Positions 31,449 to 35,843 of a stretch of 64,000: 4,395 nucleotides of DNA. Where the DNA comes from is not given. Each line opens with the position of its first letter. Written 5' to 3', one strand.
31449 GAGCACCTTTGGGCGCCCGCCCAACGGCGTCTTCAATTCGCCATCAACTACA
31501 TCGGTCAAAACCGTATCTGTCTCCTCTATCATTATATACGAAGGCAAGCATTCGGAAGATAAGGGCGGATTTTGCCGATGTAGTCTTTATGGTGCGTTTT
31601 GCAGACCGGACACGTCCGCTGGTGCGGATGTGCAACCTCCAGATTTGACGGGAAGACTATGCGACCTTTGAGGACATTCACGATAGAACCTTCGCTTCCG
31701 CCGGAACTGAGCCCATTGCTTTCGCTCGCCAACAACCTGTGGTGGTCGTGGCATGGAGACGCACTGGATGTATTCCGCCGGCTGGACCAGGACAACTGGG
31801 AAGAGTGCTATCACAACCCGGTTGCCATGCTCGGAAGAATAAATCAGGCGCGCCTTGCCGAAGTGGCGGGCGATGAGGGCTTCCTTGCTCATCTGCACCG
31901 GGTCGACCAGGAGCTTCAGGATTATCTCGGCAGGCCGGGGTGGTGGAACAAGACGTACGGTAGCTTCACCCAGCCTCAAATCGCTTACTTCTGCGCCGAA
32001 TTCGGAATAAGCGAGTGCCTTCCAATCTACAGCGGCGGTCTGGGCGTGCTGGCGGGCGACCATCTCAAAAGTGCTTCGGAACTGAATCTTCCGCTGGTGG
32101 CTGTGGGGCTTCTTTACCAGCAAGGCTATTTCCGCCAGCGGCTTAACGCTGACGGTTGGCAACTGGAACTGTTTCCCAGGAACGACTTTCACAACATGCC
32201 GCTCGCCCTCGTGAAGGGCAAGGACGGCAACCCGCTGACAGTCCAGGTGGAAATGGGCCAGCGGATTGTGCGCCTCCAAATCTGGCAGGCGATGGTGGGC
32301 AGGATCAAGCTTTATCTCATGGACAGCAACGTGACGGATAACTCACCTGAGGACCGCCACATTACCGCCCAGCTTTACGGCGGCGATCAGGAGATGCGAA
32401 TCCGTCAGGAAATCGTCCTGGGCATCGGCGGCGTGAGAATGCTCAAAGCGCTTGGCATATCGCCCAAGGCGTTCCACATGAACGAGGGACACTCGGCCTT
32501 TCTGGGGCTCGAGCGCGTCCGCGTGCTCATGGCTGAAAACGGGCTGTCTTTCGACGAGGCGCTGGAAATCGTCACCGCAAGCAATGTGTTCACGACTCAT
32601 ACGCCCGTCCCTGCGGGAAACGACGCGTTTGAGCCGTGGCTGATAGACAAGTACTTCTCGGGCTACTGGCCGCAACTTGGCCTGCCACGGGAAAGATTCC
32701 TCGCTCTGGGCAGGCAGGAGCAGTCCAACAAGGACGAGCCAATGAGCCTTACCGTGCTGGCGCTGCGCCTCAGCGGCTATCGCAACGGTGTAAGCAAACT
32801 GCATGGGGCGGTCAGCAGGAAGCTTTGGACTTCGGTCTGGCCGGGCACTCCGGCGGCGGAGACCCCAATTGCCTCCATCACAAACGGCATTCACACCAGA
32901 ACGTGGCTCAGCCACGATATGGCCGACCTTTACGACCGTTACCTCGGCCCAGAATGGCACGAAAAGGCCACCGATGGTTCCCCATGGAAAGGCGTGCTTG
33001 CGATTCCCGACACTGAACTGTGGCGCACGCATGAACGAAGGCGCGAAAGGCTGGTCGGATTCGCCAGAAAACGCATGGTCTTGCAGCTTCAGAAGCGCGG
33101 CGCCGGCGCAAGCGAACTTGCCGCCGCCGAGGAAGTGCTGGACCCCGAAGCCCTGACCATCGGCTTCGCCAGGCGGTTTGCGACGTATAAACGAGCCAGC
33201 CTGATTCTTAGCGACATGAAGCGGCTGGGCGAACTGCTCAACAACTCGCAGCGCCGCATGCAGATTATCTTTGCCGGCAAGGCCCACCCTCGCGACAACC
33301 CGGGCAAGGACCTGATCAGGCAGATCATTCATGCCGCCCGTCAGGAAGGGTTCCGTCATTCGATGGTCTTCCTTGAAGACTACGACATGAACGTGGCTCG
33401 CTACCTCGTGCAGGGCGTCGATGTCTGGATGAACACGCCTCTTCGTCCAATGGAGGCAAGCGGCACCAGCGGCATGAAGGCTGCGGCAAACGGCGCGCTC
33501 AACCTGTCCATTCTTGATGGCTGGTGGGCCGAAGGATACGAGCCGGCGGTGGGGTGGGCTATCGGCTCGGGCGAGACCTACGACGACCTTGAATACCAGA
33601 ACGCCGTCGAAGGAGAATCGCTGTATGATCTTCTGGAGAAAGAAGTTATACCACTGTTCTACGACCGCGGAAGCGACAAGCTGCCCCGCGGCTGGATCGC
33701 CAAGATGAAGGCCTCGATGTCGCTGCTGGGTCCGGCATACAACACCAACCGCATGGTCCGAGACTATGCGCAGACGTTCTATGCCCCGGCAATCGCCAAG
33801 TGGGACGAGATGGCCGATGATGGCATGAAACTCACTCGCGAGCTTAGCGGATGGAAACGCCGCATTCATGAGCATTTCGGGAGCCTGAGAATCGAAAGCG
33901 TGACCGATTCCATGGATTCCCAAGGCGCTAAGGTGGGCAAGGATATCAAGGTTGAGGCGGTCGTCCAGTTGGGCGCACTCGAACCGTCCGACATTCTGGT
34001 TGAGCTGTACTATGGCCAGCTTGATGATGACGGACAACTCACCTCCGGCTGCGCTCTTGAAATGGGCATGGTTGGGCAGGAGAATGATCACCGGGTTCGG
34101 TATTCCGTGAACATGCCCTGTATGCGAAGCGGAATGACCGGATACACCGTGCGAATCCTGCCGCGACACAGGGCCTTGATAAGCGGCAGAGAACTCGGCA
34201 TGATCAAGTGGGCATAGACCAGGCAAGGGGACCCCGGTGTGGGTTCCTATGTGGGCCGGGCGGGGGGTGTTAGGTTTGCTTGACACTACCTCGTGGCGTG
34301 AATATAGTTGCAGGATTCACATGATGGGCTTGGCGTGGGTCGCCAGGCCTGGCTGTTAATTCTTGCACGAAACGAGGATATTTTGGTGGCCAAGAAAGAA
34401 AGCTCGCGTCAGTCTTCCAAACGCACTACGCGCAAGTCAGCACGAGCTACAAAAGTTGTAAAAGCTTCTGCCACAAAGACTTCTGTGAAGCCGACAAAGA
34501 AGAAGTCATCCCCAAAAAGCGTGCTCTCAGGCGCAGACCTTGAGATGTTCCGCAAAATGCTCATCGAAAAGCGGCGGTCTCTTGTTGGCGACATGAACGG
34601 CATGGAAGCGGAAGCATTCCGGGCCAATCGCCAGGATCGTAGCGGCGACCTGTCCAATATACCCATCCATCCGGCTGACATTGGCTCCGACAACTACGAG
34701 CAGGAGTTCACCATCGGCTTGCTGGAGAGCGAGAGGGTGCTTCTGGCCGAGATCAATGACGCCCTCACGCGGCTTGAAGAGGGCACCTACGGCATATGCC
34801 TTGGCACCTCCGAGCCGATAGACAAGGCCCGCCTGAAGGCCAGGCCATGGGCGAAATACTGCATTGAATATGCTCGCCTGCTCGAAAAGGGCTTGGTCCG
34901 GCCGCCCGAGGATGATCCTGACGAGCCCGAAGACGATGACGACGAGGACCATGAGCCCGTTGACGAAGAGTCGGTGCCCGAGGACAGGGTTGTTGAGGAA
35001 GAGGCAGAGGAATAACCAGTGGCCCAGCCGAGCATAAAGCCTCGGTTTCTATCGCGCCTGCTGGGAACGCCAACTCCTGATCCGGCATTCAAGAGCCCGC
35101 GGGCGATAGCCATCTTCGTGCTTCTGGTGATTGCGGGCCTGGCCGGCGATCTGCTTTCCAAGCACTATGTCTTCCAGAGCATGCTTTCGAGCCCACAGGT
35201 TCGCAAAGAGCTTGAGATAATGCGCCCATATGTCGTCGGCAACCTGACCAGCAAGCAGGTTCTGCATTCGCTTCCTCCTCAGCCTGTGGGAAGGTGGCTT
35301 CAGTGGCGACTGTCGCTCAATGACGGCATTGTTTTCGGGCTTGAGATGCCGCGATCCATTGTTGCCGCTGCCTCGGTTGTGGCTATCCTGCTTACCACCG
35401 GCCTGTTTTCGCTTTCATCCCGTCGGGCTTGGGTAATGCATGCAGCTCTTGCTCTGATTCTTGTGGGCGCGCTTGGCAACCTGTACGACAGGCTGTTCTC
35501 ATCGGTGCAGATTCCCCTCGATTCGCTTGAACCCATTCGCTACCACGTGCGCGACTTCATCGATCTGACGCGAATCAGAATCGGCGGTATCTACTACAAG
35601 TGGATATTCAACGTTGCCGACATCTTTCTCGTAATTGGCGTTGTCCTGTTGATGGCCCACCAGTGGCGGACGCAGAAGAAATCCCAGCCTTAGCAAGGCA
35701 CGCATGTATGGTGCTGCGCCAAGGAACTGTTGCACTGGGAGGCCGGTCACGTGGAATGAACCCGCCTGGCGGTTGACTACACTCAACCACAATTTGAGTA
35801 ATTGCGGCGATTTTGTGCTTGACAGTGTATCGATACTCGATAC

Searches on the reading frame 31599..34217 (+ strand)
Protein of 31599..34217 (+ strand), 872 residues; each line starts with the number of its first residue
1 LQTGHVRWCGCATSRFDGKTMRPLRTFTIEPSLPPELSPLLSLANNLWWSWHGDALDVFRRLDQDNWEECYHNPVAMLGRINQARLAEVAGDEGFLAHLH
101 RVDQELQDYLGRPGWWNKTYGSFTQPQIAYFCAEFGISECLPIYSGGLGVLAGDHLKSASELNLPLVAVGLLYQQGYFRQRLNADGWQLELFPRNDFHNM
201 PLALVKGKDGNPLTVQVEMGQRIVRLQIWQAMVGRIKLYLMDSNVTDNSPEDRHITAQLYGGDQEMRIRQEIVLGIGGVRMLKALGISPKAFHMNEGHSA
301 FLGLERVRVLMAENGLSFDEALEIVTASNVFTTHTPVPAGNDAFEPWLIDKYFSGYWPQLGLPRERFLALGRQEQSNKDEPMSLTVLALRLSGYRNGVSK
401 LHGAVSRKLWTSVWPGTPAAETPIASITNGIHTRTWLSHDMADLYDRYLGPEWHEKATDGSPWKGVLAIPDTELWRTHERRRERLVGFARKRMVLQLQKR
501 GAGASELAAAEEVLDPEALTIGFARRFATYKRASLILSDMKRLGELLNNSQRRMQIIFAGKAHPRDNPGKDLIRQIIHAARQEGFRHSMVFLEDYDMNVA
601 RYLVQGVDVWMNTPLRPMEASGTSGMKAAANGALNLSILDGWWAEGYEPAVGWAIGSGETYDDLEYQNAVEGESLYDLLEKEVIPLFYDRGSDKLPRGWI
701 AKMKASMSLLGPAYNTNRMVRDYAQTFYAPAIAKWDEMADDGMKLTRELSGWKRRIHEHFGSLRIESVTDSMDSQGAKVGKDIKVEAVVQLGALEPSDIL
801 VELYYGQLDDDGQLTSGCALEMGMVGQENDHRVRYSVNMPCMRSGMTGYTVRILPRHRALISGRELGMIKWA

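Call 24: search_protein_families(library=pfam, proteins=[window:31599-34217:+], max_evalue=0.00001)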
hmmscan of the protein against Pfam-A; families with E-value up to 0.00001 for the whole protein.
window:31599-34217:+ (872 aa): 2 families
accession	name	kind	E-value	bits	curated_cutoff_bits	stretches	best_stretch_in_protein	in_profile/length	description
PF11897.13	DUF3417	-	6.3e-37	126.8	25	1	33-141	1-109/109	Protein of unknown function (DUF3417)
PF00343.26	Phosphorylase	-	2e-33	116.1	27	1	290-641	218-579/713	Carbohydrate phosphorylase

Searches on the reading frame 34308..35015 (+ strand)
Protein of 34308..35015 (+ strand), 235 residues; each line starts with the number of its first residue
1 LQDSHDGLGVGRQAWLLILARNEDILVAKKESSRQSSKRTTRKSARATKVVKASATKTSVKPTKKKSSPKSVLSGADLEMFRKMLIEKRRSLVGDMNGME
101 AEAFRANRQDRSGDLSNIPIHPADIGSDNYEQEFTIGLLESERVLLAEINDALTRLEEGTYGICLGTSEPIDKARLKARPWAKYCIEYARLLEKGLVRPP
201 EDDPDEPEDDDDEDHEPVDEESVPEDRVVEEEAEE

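Call 24: search_protein_families(library=pfam, proteins=[window:34308-35015:+], max_evalue=0.00001)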
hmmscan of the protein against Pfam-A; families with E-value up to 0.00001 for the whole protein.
window:34308-35015:+ (235 aa): 1 family
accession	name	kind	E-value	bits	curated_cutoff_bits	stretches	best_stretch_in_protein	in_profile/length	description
PF01258.23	zf-dskA_traR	-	1.2e-07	32.1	24.9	1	159-187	1-29/36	Prokaryotic dksA/traR C4-type zinc finger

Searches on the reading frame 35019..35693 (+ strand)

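Call 24: search_protein_families(library=pfam, proteins=[window:35019-35693:+], max_evalue=0.00001)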
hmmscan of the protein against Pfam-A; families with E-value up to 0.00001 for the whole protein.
window:35019-35693:+ (224 aa): 1 family
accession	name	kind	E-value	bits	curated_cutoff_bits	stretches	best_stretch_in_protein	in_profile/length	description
PF01252.23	Peptidase_A8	-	3.1e-23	83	25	1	38-215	3-140/142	Signal peptidase (SPase) II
